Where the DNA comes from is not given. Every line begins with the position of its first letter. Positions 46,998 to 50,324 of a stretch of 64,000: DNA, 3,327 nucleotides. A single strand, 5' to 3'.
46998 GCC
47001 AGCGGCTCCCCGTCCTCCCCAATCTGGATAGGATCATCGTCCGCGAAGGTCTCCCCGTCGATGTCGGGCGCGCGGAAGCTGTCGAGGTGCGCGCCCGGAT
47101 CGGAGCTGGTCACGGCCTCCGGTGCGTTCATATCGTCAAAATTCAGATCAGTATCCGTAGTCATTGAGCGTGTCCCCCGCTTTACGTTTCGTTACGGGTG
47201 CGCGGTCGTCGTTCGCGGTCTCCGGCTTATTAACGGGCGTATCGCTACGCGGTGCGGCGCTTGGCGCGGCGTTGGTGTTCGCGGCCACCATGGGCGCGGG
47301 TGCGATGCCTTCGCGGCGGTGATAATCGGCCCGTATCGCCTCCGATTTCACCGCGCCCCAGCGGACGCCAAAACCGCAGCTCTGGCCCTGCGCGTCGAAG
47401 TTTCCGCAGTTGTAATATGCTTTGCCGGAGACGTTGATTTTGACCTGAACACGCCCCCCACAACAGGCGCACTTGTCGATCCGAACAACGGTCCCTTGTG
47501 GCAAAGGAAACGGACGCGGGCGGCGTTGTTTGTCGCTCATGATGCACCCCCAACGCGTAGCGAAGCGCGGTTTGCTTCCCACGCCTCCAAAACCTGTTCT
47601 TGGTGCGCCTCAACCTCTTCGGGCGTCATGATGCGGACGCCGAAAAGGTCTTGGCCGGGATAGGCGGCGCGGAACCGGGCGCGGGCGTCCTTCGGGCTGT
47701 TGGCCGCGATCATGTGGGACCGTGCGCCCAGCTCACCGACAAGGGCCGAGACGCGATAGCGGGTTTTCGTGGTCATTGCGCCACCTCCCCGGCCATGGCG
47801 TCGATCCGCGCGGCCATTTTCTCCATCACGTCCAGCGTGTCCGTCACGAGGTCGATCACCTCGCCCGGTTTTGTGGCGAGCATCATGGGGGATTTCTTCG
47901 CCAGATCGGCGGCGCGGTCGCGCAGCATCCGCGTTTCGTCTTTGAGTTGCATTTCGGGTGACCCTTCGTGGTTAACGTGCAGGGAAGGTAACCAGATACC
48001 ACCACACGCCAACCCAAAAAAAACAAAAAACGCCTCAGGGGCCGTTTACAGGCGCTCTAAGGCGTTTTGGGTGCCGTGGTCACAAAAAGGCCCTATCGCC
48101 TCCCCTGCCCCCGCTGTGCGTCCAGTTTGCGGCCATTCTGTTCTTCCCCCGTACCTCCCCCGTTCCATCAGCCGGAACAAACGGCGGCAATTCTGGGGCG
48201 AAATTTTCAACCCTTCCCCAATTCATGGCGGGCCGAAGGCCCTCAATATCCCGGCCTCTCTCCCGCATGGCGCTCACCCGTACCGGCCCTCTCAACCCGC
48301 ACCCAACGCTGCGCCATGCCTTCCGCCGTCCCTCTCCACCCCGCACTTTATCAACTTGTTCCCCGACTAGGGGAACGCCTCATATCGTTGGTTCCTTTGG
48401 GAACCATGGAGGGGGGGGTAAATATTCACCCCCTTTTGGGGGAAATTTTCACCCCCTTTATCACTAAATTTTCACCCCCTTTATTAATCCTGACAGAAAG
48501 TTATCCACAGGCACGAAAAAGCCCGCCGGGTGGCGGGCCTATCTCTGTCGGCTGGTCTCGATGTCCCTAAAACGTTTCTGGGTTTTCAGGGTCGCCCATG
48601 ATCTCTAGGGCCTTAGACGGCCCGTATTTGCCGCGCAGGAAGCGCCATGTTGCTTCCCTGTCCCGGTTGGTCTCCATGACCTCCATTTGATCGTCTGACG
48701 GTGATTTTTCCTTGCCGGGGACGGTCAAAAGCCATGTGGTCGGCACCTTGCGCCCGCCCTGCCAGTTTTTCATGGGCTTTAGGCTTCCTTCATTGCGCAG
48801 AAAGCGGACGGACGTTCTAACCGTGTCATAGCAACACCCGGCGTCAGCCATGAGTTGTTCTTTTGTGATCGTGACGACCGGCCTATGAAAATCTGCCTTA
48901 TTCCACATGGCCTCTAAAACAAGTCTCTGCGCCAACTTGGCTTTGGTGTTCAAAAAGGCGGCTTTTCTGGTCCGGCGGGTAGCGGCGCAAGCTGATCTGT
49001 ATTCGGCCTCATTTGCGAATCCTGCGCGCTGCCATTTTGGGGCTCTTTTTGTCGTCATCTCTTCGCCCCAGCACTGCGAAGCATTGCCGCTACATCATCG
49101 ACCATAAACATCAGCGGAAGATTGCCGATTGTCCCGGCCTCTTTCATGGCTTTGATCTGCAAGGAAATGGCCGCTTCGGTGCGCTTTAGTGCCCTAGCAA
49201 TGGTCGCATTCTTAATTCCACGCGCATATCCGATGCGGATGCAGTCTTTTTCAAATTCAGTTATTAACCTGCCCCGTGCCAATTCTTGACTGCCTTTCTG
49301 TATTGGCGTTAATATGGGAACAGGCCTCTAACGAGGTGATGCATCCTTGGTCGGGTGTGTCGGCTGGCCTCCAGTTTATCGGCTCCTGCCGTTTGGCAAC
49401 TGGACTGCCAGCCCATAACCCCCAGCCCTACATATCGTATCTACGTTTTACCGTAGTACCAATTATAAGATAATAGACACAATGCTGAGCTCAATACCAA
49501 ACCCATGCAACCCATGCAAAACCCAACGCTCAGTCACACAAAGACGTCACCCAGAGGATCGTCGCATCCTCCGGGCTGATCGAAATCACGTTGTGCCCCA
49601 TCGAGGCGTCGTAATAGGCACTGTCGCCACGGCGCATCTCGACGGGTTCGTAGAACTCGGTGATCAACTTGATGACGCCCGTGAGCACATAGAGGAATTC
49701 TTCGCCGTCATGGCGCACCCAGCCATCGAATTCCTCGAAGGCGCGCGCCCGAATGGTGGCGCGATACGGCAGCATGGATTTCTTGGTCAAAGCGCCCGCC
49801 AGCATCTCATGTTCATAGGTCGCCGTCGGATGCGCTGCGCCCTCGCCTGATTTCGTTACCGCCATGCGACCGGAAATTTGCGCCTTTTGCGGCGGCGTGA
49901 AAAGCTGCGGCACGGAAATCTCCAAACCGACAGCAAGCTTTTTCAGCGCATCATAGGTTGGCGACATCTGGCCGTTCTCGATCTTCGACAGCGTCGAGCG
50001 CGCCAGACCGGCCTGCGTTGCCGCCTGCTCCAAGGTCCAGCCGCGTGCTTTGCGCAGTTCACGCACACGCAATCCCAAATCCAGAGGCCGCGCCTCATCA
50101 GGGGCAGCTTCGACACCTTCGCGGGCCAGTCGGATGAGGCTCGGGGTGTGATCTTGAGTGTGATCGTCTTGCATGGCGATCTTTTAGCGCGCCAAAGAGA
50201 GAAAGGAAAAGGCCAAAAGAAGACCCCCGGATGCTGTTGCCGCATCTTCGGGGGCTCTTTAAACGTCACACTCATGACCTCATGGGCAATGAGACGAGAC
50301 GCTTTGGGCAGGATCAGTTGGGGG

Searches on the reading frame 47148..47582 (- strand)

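Call 6: search_protein_families(library=pfam, proteins=[window:47148-47582:-], max_evalue=0.01)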
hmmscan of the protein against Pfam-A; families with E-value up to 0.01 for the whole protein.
window:47148-47582:- (144 aa): 1 family
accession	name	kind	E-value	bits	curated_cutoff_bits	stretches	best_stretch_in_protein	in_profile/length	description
PF13408.12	Zn_ribbon_recom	-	0.00049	20.9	25.3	1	37-72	7-42/58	Recombinase zinc beta ribbon domain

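Call 7: search_protein_families(library=phrogs, proteins=[window:47148-47582:-], max_evalue=0.01)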
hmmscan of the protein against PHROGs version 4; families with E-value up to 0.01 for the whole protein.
window:47148-47582:- (144 aa): 1 family
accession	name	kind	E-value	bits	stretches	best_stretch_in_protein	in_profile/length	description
phrog_36137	-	unknown function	0.0028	18.9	1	29-74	8-51/100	-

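Call 68: search_protein_families(library=pfam, proteins=[window:47148-47582:-], max_evalue=5)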
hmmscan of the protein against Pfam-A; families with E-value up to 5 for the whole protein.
window:47148-47582:- (144 aa): 2 families
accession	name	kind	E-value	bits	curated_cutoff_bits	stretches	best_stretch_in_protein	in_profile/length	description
PF13408.12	Zn_ribbon_recom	-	0.00049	20.9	25.3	1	37-72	7-42/58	Recombinase zinc beta ribbon domain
PF06839.17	Zn_ribbon_GRF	-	0.075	13.6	25.9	1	38-71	3-38/45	GRF zinc finger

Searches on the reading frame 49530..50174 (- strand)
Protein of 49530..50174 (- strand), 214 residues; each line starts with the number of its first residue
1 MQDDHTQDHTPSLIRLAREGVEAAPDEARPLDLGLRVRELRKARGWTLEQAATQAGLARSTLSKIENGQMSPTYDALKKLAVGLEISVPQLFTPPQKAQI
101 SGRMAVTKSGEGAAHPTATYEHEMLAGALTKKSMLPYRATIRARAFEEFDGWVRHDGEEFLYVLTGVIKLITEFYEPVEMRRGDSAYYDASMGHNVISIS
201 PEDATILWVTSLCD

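Call 6: search_protein_families(library=pfam, proteins=[window:49530-50174:-], max_evalue=0.01)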
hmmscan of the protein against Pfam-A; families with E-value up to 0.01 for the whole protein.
window:49530-50174:- (214 aa): 8 families
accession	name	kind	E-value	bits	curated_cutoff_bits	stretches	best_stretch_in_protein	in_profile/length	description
PF01381.28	HTH_3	-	2.2e-15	56.8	23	1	37-89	1-53/55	Helix-turn-helix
PF13560.12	HTH_31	-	1.2e-14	54.8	27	1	32-87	1-57/64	Helix-turn-helix domain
PF07883.17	Cupin_2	-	1.5e-11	44.3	27.2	1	151-209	12-69/70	Cupin domain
PF12844.13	HTH_19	-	5.4e-11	42.7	30.2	1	36-87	3-54/64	Helix-turn-helix domain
PF13443.12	HTH_26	-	0.00011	22.9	22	1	37-94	2-60/63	Cro/C1-type HTH DNA-binding domain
PF13413.12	HTH_25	-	0.00013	22.1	24.6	1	38-71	3-36/62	Helix-turn-helix domain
PF05899.18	Cupin_3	-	0.0012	18.9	23.5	1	157-192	25-60/74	EutQ-like cupin domain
PF13744.12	HTH_37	-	0.0018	18.5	27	1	33-72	19-58/80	Helix-turn-helix domain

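Call 35: find_encoding_contigs(protein=window:49530-50174:-, flank=10000, max_places=10)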
Protein window:49530-50174:- (214 aa): 9 contigs read that carry it; 8 places shown.
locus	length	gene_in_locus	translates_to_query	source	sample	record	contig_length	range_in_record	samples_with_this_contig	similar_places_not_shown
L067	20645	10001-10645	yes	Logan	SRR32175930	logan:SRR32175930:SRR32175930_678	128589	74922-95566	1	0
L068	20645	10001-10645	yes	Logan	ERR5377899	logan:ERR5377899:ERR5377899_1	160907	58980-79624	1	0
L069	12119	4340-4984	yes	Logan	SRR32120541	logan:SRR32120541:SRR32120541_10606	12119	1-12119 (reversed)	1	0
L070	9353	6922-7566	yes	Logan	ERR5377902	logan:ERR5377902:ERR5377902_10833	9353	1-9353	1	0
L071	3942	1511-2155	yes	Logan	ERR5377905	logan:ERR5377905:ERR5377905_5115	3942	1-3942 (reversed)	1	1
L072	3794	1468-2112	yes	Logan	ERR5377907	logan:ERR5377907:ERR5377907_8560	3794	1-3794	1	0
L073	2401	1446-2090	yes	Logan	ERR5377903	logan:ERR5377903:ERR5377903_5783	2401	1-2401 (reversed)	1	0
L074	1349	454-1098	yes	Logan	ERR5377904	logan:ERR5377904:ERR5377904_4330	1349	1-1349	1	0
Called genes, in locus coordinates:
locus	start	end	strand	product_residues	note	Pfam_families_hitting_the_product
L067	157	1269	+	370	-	PF02541:Ppx-GppA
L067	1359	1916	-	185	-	PF04366:Ysc84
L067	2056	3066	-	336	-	PF00490:ALAD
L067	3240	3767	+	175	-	-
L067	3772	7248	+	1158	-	PF17757:UvrB_inter, PF02559:CarD_TRCF_RID, PF00270:DEAD, PF00271:Helicase_C, PF03461:TRCF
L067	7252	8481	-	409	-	PF06609:TRI12 (weak), PF07690:MFS_1, PF00083:Sugar_tr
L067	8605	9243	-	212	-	PF01323:DSBA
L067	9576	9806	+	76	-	-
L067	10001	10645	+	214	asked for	PF12844:HTH_19, PF13560:HTH_31, PF01381:HTH_3, PF07883:Cupin_2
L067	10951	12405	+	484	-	PF00171:Aldedh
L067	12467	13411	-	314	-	PF00491:Arginase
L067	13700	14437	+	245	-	PF03472:Autoind_bind, PF00196:GerE, PF08281:Sigma70_r4_2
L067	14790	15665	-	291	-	PF00889:EF_TS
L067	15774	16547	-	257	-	PF00318:Ribosomal_S2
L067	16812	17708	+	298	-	PF00294:PfkB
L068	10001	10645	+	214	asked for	PF12844:HTH_19, PF13560:HTH_31, PF01381:HTH_3, PF07883:Cupin_2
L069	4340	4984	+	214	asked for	PF12844:HTH_19, PF13560:HTH_31, PF01381:HTH_3, PF07883:Cupin_2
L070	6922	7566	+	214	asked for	PF12844:HTH_19, PF13560:HTH_31, PF01381:HTH_3, PF07883:Cupin_2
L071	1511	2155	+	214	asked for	PF12844:HTH_19, PF13560:HTH_31, PF01381:HTH_3, PF07883:Cupin_2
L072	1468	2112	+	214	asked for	PF12844:HTH_19, PF13560:HTH_31, PF01381:HTH_3, PF07883:Cupin_2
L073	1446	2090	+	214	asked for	PF12844:HTH_19, PF13560:HTH_31, PF01381:HTH_3, PF07883:Cupin_2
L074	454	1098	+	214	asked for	PF12844:HTH_19, PF13560:HTH_31, PF01381:HTH_3, PF07883:Cupin_2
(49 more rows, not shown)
